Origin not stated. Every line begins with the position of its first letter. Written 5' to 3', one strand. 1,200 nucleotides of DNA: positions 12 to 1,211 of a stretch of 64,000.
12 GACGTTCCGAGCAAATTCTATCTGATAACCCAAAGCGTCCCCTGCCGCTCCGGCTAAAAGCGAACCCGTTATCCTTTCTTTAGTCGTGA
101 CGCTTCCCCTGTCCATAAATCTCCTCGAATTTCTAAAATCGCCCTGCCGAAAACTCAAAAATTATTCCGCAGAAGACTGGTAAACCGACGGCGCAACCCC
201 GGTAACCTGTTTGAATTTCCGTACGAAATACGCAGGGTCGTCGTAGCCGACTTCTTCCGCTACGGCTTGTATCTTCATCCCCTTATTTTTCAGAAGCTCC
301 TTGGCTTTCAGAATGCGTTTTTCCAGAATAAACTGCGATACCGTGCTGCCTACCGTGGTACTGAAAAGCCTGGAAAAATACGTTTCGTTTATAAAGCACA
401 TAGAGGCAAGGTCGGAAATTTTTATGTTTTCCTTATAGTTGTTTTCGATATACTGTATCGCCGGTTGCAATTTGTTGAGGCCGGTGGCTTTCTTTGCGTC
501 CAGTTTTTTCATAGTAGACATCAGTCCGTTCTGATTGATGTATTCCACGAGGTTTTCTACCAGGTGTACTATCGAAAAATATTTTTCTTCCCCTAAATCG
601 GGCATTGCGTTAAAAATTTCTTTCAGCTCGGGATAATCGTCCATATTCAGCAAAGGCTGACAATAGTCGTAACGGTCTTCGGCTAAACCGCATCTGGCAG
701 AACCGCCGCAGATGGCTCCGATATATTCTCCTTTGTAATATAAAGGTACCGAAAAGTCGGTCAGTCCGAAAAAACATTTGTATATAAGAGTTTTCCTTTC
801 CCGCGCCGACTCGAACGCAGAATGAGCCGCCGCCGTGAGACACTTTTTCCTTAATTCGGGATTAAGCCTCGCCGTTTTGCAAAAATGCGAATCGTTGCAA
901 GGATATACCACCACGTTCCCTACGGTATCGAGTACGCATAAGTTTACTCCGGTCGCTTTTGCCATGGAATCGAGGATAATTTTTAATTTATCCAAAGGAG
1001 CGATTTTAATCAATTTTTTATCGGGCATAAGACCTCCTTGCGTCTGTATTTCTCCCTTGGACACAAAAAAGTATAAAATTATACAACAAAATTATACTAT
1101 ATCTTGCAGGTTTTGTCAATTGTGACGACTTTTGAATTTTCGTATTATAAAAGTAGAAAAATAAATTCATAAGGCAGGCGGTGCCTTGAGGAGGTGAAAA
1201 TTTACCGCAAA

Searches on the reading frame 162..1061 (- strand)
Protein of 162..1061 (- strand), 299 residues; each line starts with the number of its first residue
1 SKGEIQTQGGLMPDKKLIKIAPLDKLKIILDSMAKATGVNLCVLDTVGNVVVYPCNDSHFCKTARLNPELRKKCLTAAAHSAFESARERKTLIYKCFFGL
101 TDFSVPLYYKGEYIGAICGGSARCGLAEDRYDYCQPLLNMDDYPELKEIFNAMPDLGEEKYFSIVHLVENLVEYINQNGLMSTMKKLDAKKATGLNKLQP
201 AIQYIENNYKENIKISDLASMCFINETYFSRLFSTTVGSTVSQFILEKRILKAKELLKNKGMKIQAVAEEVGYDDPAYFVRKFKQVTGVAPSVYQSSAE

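Call 84: search_protein_families(library=padloc, alignment_id=A5, max_evalue=0.00001)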
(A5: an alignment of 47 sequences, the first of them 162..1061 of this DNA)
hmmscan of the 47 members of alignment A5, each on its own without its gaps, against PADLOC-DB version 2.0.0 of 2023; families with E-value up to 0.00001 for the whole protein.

A. member 1, window:162-1061:- (299 aa): 0 families

B. families by the number of members that match (of 47 scanned): 25 families
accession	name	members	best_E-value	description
PDLC04135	mad3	1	7.7e-102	mads_3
PDLC04140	mad8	1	2.3e-40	mads_8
PDLC01990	CARF_m8--CARF_Beta-galactosidase_LolE_TM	1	4.1e-12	-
PDLC03859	LmuB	1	5e-12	-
PDLC02707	PbeA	1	2.2e-11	PbeA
PDLC04175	HEC-01A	1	6.3e-11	-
PDLC03878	NsnB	1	2.8e-10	-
PDLC04647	PDC-M43B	1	1.2e-08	-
PDLC02915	ATPase-Toprim_I-B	1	1.4e-08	-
PDLC04242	PDC-M01A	1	3.1e-08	-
PDLC02980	AriA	1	1.1e-07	-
PDLC02914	ATPase-Toprim_I-B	1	1.1e-07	-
PDLC03928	PsyrT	1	1.3e-07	-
PDLC02704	PbeA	1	1.4e-07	PbeA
PDLC03659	mREase_IV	1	1.6e-07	Type IV methyl-directed restriction enzyme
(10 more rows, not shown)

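Call 85: search_protein_families(library=pfam, alignment_id=A5, max_evalue=0.00001)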
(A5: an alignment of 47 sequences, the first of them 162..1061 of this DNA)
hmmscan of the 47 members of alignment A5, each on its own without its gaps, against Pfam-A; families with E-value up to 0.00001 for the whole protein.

A. member 1, window:162-1061:- (299 aa): 3 families
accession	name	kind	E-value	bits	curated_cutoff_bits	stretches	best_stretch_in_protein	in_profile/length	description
PF10114.15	PocR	-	3.9e-29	101.9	23.9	1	22-179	4-161/162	Sensory domain found in PocR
PF12833.13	HTH_18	-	5e-20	72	33.6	1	218-295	1-78/80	Helix-turn-helix domain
PF00165.29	HTH_AraC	-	7.4e-20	71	26.6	2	205-245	1-41/42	Bacterial regulatory helix-turn-helix proteins, AraC family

B. families by the number of members that match (of 47 scanned): 99 families (the first 25 are shown)
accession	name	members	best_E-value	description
PF12838.12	Fer4_7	4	4.7e-14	4Fe-4S dicluster domain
PF00037.32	Fer4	4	9.6e-13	4Fe-4S binding domain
PF13237.11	Fer4_10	4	2.2e-09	4Fe-4S dicluster domain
PF13187.11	Fer4_9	4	7.4e-09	4Fe-4S dicluster domain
PF14697.11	Fer4_21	3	1.3e-08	4Fe-4S dicluster domain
PF02906.19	Fe_hyd_lg_C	2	7.7e-58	Iron only hydrogenase large subunit, C-terminal domain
PF12850.12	Metallophos_2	2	1.6e-22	Calcineurin-like phosphoesterase superfamily domain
PF25160.1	LdpA_Fe-S-bd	2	7.4e-12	LdpA Fe-S cluster-binding domain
PF04060.18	FeS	2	9.5e-12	Putative Fe-S cluster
PF00149.33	Metallophos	2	2e-11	Calcineurin-like phosphoesterase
PF12837.12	Fer4_6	2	1.7e-10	4Fe-4S binding domain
PF12797.12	Fer4_2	2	4.8e-07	4Fe-4S binding domain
PF00478.31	IMPDH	1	2.8e-161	IMP dehydrogenase / GMP reductase domain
PF01207.24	Dus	1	7.2e-68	Dihydrouridine synthase (Dus)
PF02508.19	Rnf-Nqr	1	4.4e-65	Rnf-Nqr subunit, membrane protein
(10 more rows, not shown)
